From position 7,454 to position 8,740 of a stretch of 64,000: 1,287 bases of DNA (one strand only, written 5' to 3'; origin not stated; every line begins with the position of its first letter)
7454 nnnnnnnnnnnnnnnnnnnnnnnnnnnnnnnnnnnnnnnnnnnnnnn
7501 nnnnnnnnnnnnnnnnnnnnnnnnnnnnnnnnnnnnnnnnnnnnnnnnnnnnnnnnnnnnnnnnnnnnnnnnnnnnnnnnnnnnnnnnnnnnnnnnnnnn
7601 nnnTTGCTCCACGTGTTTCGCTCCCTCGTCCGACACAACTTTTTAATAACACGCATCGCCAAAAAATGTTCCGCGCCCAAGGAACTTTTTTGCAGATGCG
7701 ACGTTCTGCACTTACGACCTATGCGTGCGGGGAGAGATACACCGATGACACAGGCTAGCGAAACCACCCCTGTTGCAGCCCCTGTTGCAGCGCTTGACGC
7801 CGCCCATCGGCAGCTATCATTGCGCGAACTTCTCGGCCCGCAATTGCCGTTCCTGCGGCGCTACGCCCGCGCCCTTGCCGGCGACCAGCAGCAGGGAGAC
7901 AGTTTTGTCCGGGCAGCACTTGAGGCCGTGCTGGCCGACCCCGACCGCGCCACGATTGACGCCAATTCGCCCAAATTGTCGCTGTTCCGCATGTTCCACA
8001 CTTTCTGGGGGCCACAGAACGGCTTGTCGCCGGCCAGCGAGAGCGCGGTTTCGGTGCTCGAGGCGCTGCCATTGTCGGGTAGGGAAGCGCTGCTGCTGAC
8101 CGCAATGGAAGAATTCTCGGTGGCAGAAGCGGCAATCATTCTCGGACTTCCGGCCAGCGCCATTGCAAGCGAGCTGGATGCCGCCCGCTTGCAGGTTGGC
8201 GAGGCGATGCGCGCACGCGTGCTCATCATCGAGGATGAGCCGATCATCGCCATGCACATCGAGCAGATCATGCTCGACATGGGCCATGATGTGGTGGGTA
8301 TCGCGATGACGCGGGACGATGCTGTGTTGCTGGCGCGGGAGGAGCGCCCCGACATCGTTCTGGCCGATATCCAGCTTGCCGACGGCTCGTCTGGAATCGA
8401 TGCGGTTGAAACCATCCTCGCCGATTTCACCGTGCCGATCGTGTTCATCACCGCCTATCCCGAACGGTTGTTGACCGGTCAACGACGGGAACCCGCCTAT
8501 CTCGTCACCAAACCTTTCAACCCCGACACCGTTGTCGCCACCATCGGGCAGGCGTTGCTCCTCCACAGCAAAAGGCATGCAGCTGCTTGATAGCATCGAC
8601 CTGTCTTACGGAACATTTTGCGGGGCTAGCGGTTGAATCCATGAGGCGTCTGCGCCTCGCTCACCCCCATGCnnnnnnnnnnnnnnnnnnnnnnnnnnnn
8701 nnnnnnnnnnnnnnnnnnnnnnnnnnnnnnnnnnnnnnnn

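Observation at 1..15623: Complete general-stress-response circuit plus its regulon packaged in a tRNA-anchored, lower-GC block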

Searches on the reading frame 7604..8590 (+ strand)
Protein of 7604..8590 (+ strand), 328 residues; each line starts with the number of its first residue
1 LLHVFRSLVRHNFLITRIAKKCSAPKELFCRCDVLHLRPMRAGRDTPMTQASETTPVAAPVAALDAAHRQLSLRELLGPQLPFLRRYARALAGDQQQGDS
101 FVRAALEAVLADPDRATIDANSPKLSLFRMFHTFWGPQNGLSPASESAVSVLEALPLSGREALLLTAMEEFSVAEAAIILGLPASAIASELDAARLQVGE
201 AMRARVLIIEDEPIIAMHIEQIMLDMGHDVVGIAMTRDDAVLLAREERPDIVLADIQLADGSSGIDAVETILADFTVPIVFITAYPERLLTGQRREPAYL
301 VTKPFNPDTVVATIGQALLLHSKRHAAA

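Call 7: search_protein_families(library=pfam, proteins=[window:7604-8590:+], max_evalue=0.01)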
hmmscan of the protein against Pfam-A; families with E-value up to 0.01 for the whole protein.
window:7604-8590:+ (328 aa): 4 families
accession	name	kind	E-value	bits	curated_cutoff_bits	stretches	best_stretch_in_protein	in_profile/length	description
PF22029.2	PhyR_sigma2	-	8.6e-21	74.2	27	1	78-132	2-55/55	Sigma2 domain of PhyR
PF00072.30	Response_reg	-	1.1e-13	51.8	30.2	1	206-314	1-110/111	Response regulator receiver domain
PF22233.2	PhyR_sigma-like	-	1.8e-07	31.3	27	1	156-195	5-44/50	Response regulator PhyR, sigma-like domain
PF08281.18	Sigma70_r4_2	-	1.7e-06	28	25.7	1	150-196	6-52/54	Sigma-70, region 4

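Call 20: find_homologous_proteins(query=window:7745-8590:+, max_evalue=1e-30)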
Query window:7745-8590:+ (281 aa): 7999 proteins with E <= 1e-30 among 8000 candidates; the best 120 are listed.
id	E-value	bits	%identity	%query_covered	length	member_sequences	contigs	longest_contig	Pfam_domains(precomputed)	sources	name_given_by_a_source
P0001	5.1e-171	585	100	100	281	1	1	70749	PF22233.3,PF08281.19,PF00072.31,PF22029.3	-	-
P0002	6.5e-127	440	83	90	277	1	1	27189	PF22233.3,PF00072.31,PF22029.3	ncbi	-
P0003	5.8e-122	424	78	91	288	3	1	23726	PF22233.3,PF08281.19,PF00072.31,PF22029.3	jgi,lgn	-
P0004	1.4e-121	423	78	91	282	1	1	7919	PF22233.3,PF08281.19,PF00072.31,PF22029.3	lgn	-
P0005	3.1e-101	356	66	92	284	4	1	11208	PF22233.3,PF00072.31,PF22029.3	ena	-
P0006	5.4e-101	355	66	92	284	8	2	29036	PF22233.3,PF00072.31,PF22029.3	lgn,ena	-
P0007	3.9e-96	340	65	90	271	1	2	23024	PF22233.3,PF00072.31,PF22029.3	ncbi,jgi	jgi:CheY-like chemotaxis protein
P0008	6.9e-93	329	63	89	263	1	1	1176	PF22233.3,PF00072.31,PF22029.3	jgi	jgi:CheY-like chemotaxis protein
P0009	3.2e-90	320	61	92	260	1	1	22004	PF22233.3,PF00072.31,PF22029.3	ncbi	-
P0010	2.0e-89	318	62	92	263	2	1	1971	PF22233.3,PF08281.19,PF00072.31,PF22029.3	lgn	-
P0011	1.9e-88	314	60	92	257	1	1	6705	PF22233.3,PF00072.31,PF22029.3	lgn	-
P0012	3.1e-88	314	60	91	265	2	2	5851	PF22233.3,PF00072.31,PF22029.3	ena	-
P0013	6.3e-86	306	57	89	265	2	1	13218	PF22233.3,PF00072.31,PF22029.3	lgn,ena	-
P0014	1.2e-85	305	61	88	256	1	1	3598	PF22233.3,PF08281.19,PF00072.31,PF22029.3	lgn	-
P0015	1.5e-85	305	61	86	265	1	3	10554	PF22233.3,PF08281.19,PF00072.31,PF22029.3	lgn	-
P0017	2.4e-85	304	59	91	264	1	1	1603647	PF22233.3,PF08281.19,PF00072.31,PF22029.3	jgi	jgi:CheY-like chemotaxis protein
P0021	1.2e-84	302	58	90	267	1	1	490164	PF22233.3,PF08281.19,PF00072.31,PF22029.3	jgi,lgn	jgi:CheY-like chemotaxis protein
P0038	4.3e-83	297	58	89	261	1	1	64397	PF22233.3,PF08281.19,PF00072.31,PF22029.3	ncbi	-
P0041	1.6e-82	295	59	88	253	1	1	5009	PF22233.3,PF00072.31,PF22029.3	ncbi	-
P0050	1.9e-81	291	60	88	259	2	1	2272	PF22233.3,PF08281.19,PF00072.31,PF22029.3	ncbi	-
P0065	6.8e-80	286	56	91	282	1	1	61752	PF22233.3,PF08281.19,PF00072.31,PF22029.3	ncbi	-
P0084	7.5e-79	283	55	92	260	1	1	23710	PF22233.3,PF08281.19,PF00072.31,PF22029.3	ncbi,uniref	ncbi:response regulator [Polymorphobacter sp.]|uniref:response regulator n=1 Tax=Polymorphobacter sp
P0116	6.2e-78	280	55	92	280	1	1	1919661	PF22233.3,PF08281.19,PF00072.31,PF22029.3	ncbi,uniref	ncbi:response regulator [Sandarakinorhabdus sp. DWP1-3-1]|uniref:response regulator n=1 Tax=Sandarak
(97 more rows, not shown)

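Call 21: find_encoding_contigs(protein=P0001, flank=10000, max_places=4)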
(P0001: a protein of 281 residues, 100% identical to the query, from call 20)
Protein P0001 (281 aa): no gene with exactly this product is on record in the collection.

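Call 22: find_encoding_contigs(protein=P0002, flank=10000, max_places=4)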
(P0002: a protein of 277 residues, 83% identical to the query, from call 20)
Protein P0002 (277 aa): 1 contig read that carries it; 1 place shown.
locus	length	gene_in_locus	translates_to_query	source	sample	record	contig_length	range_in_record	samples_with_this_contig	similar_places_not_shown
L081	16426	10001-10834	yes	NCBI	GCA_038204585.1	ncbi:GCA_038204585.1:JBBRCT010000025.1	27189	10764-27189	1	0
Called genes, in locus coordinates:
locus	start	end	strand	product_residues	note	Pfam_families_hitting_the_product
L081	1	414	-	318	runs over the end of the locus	PF00535:Glycos_transf_2, PF13641:Glyco_tranf_2_3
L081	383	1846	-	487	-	PF13506:Glyco_transf_21 (weak), PF13641:Glyco_tranf_2_3, PF00535:Glycos_transf_2, PF13632:Glyco_trans_2_3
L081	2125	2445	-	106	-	-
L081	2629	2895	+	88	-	-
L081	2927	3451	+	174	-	PF00210:Ferritin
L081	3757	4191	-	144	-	PF09537:DUF2383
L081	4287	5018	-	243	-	PF13545:HTH_Crp_2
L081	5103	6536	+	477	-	PF08447:PAS_3 (weak), PF00989:PAS (weak), PF08448:PAS_4, PF13426:PAS_9 (weak), PF08447:PAS_3, PF07536:HWE_HK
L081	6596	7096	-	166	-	PF05974:DUF892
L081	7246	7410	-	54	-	PF07043:DUF1328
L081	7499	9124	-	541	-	PF07568:HisKA_2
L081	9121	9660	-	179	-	PF22029:PhyR_sigma2, PF04542:Sigma70_r2, PF08281:Sigma70_r4_2, PF04545:Sigma70_r4 (weak)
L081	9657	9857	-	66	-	PF18557:NepR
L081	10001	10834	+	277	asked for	PF22029:PhyR_sigma2, PF22233:PhyR_sigma-like, PF00072:Response_reg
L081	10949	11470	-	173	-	PF16242:Pyrid_ox_like, PF01243:PNPOx_N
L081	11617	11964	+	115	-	-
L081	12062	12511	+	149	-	PF05239:PRC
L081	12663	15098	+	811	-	PF08448:PAS_4 (weak), PF13426:PAS_9, PF00989:PAS, PF08448:PAS_4, PF13188:PAS_8 (weak), PF13426:PAS_9, PF02518:HATPase_c, PF00072:Response_reg, +2 more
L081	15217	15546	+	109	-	PF00873:ACR_tran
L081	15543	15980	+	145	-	PF00873:ACR_tran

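Call 23: find_encoding_contigs(protein=P0003, flank=10000, max_places=4)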
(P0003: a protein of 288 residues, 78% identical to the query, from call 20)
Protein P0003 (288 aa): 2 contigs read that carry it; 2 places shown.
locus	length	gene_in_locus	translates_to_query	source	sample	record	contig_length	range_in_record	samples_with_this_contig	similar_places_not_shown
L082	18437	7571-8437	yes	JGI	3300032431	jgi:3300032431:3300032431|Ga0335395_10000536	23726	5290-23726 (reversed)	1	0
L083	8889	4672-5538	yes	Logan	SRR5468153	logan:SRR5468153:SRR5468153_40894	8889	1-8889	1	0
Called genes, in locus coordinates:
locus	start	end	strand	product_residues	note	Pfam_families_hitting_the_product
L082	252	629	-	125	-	-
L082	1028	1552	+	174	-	PF00210:Ferritin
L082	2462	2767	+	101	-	-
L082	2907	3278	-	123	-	-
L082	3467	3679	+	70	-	PF08447:PAS_3 (weak)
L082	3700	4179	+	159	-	PF00989:PAS (faint), PF08448:PAS_4 (faint), PF08447:PAS_3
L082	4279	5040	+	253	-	-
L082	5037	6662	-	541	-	PF00672:HAMP (faint), PF07568:HisKA_2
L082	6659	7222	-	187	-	PF04542:Sigma70_r2, PF22029:PhyR_sigma2, PF08281:Sigma70_r4_2, PF04545:Sigma70_r4 (weak)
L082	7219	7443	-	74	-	PF18557:NepR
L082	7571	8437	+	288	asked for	PF22029:PhyR_sigma2, PF08281:Sigma70_r4_2 (weak), PF22233:PhyR_sigma-like, PF00072:Response_reg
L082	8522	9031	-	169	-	PF01243:PNPOx_N, PF16242:Pyrid_ox_like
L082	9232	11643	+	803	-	PF13426:PAS_9, PF08447:PAS_3 (faint), PF00989:PAS, PF08448:PAS_4, PF13426:PAS_9, PF02518:HATPase_c, PF00072:Response_reg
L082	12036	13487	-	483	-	PF00171:Aldedh, PF05893:LuxC (weak)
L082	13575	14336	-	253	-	PF00293:NUDIX (weak)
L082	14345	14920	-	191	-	PF19352:TetR_C_38 (weak)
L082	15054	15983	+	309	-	PF13622:4HBT_3, PF20789:4HBT_3C, PF02551:Acyl_CoA_thio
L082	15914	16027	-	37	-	-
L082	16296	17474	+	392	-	PF02541:Ppx-GppA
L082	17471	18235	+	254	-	PF01728:FtsJ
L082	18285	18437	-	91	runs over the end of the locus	-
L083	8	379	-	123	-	-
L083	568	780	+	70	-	PF08447:PAS_3 (weak)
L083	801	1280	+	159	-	PF00989:PAS (faint), PF08448:PAS_4 (faint), PF08447:PAS_3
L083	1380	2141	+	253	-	-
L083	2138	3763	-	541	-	PF00672:HAMP (faint), PF07568:HisKA_2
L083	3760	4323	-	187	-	PF04542:Sigma70_r2, PF22029:PhyR_sigma2, PF08281:Sigma70_r4_2, PF04545:Sigma70_r4 (weak)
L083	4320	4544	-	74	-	PF18557:NepR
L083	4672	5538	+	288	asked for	PF22029:PhyR_sigma2, PF08281:Sigma70_r4_2 (weak), PF22233:PhyR_sigma-like, PF00072:Response_reg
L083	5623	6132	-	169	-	PF01243:PNPOx_N, PF16242:Pyrid_ox_like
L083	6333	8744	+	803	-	PF13426:PAS_9, PF08447:PAS_3 (faint), PF00989:PAS, PF08448:PAS_4, PF13426:PAS_9, PF02518:HATPase_c, PF00072:Response_reg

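Call 26: find_encoding_contigs(protein=P0116, flank=10000, max_places=2)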
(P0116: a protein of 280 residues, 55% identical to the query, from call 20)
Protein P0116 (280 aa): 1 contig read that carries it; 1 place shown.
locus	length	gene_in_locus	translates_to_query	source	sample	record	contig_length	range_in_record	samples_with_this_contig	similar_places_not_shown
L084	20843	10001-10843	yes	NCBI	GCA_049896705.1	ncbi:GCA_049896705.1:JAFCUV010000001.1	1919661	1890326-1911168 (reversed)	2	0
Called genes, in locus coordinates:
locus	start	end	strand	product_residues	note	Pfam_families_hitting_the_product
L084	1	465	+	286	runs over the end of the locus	-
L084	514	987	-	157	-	PF05401:NodS, PF08241:Methyltransf_11, PF08242:Methyltransf_12, PF13649:Methyltransf_25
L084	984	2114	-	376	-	PF02770:Acyl-CoA_dh_M (weak), PF08028:Acyl-CoA_dh_2 (weak)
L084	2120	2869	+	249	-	PF02585:PIG-L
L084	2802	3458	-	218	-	PF00702:Hydrolase, PF13419:HAD_2 (faint)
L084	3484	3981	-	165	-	PF03073:TspO_MBR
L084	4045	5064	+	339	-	PF00291:PALP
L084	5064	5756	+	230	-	PF01177:Asp_Glu_race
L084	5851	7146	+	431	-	PF00578:AhpC-TSA, PF08534:Redoxin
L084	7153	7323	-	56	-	PF07043:DUF1328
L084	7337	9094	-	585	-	PF02743:dCache_1, PF07536:HWE_HK (weak), PF07568:HisKA_2, PF13581:HATPase_c_2 (weak), PF02518:HATPase_c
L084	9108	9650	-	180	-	PF22029:PhyR_sigma2, PF04542:Sigma70_r2, PF08281:Sigma70_r4_2, PF04545:Sigma70_r4 (weak)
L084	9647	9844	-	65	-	PF18557:NepR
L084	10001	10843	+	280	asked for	PF22029:PhyR_sigma2, PF08281:Sigma70_r4_2, PF22233:PhyR_sigma-like, PF00072:Response_reg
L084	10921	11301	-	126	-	PF01243:PNPOx_N, PF16242:Pyrid_ox_like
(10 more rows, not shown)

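Call 27: find_encoding_contigs(protein=P0084, flank=10000, max_places=2)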
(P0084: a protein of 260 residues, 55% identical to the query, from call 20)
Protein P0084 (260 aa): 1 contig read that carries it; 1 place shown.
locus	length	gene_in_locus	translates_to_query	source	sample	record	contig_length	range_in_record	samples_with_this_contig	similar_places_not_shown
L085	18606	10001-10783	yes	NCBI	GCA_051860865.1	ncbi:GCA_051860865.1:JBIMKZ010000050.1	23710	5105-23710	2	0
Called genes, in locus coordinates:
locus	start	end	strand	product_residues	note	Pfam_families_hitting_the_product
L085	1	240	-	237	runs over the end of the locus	PF02585:PIG-L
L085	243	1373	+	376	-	PF02771:Acyl-CoA_dh_N (weak), PF00441:Acyl-CoA_dh_1 (faint)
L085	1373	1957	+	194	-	PF05401:NodS, PF13489:Methyltransf_23 (weak), PF08241:Methyltransf_11, PF08242:Methyltransf_12, PF13649:Methyltransf_25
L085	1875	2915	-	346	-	PF00535:Glycos_transf_2, PF13641:Glyco_tranf_2_3, PF13632:Glyco_trans_2_3 (faint)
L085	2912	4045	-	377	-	-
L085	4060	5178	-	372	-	PF13450:NAD_binding_8, PF03275:GLF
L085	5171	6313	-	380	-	PF13692:Glyco_trans_1_4 (weak)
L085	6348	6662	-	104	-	-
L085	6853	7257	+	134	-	PF01814:Hemerythrin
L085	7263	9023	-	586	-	PF02743:dCache_1, PF07568:HisKA_2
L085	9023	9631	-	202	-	PF22029:PhyR_sigma2, PF04542:Sigma70_r2, PF08281:Sigma70_r4_2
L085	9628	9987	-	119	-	PF18557:NepR (weak)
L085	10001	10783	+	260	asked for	PF22029:PhyR_sigma2, PF08281:Sigma70_r4_2 (faint), PF22233:PhyR_sigma-like, PF00072:Response_reg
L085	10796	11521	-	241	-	PF13545:HTH_Crp_2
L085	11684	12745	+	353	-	PF01370:Epimerase, PF02719:Polysacc_synt_2, PF04321:RmlD_sub_bind, PF01073:3Beta_HSD, PF16363:GDP_Man_Dehyd, PF07993:NAD_binding_4 (weak)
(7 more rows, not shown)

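Call 44: list_cluster_members(proteins=[P0002, P0005, P0007, P0009, P0017, P0021, P0038, P0041, P0050, P0065])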
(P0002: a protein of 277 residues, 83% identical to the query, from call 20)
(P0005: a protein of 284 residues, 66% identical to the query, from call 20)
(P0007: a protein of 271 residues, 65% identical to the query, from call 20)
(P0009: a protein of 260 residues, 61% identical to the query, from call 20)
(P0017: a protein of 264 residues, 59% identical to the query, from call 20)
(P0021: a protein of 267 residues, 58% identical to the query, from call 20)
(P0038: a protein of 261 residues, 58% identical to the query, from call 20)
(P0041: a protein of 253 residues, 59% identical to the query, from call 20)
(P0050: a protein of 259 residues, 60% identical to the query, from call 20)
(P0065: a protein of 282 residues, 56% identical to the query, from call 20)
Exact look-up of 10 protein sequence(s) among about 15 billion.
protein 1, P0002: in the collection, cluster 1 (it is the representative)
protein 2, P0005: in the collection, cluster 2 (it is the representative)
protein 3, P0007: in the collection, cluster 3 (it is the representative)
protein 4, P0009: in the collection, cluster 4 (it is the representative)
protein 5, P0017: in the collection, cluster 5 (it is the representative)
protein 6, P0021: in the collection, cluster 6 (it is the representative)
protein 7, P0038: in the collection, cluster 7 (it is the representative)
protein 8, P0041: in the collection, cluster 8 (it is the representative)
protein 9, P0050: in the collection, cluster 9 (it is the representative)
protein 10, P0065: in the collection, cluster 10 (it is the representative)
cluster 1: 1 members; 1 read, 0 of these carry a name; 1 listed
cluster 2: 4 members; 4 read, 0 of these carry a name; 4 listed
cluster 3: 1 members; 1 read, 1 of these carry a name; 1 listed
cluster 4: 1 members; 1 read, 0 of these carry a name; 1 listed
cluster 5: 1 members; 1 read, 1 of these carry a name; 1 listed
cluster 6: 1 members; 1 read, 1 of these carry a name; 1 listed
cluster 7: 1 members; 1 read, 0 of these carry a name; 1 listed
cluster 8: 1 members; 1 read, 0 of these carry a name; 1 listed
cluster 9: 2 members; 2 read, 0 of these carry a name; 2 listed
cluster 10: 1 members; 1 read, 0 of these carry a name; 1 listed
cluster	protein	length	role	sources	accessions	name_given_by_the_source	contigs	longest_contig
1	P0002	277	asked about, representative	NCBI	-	-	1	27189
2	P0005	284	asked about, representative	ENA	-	-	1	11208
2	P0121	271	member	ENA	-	-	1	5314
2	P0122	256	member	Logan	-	-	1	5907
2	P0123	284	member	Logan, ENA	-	-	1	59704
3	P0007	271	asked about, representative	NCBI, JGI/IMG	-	CheY-like chemotaxis protein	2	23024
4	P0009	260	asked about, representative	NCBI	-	-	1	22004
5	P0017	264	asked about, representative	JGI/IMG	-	CheY-like chemotaxis protein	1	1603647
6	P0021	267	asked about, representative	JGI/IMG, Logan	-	CheY-like chemotaxis protein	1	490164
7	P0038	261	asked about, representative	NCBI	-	-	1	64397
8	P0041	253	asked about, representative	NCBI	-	-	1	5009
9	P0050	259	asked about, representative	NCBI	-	-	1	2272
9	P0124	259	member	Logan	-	-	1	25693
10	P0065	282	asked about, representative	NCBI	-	-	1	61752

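Call 54: find_encoding_contigs(protein=P0123, flank=10000, max_places=2)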
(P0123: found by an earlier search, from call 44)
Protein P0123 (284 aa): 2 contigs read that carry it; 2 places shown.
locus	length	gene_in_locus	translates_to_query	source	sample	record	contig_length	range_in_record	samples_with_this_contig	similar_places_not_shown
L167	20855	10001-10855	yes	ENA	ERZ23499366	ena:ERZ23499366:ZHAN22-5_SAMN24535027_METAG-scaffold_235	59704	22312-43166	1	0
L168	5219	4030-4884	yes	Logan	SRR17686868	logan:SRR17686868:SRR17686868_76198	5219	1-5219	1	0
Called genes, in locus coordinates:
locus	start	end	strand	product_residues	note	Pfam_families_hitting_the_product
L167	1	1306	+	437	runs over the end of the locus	PF06114:Peptidase_M78, PF09856:ScfRs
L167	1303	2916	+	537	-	PF20656:MS_N, PF01274:MS_TIM-barrel, PF20659:MS_C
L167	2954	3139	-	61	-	PF03966:Trm112p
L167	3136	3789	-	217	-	PF02190:LON_substr_bdg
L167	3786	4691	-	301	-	PF00085:Thioredoxin, PF13905:Thioredoxin_8 (faint), PF14559:TPR_19 (weak), PF14561:TPR_20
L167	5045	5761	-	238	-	PF13545:HTH_Crp_2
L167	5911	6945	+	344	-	PF00989:PAS, PF08448:PAS_4, PF13426:PAS_9 (weak), PF08447:PAS_3, PF07536:HWE_HK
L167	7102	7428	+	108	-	-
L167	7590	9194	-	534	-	PF07568:HisKA_2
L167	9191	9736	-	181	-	PF04542:Sigma70_r2, PF22029:PhyR_sigma2, PF08281:Sigma70_r4_2, PF04545:Sigma70_r4 (weak)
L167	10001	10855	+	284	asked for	PF22029:PhyR_sigma2, PF22233:PhyR_sigma-like, PF00072:Response_reg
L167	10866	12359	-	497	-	PF00501:AMP-binding, PF13193:AMP-binding_C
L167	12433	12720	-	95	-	-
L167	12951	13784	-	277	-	PF00313:CSD, PF08206:OB_RNB (faint), PF22707:S1CSD-TOTE-2 (faint), PF00313:CSD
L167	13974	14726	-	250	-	PF09608:Alph_Pro_TM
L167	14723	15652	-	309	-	PF01925:TauE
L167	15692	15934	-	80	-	-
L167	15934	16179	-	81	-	-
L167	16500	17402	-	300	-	PF08894:DUF1838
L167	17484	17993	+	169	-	PF19315:MC_hydratase, PF01575:MaoC_dehydratas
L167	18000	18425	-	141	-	PF08818:DUF1801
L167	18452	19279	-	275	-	PF04116:FA_hydroxylase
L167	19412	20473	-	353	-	PF12833:HTH_18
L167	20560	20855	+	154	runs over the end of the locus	PF00582:Usp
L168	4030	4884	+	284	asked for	PF22029:PhyR_sigma2, PF22233:PhyR_sigma-like, PF00072:Response_reg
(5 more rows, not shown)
